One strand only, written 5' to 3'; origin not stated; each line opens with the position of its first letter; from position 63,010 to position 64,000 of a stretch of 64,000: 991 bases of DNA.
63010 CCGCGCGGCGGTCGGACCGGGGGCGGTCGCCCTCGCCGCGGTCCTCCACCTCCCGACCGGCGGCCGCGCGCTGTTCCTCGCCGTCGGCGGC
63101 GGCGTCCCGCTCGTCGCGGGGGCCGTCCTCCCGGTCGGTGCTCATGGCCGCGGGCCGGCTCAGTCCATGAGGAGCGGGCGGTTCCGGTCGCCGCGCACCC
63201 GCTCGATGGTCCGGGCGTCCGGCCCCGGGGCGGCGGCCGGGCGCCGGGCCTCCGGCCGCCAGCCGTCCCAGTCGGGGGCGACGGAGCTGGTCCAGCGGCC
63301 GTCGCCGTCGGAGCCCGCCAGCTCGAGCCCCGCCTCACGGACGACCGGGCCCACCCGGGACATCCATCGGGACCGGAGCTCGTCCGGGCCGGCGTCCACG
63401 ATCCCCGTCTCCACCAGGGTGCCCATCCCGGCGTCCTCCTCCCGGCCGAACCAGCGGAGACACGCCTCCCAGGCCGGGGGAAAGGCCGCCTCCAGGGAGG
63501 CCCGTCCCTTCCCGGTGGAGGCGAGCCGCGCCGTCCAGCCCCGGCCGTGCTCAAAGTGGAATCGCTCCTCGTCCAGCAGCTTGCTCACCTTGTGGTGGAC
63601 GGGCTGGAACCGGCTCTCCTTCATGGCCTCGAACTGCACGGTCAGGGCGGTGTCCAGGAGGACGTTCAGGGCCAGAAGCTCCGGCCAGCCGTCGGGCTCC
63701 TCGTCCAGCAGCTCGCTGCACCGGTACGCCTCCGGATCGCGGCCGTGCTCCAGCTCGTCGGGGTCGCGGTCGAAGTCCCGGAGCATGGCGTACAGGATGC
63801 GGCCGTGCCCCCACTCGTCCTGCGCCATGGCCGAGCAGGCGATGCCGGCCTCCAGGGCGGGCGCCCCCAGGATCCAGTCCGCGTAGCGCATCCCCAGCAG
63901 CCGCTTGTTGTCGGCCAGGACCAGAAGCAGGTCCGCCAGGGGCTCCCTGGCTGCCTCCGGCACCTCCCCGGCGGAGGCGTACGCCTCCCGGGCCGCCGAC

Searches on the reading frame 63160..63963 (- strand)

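Call 72: search_protein_families(library=pfam, proteins=[window:63160-63963:-], max_evalue=0.00001)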
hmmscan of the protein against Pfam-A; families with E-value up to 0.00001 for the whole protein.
window:63160-63963:- (267 aa): 1 family
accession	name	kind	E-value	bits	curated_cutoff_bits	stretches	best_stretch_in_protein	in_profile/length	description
PF05138.18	PaaA_PaaC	-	2.2e-45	155.3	28.5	1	1-216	10-226/263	Phenylacetic acid catabolic protein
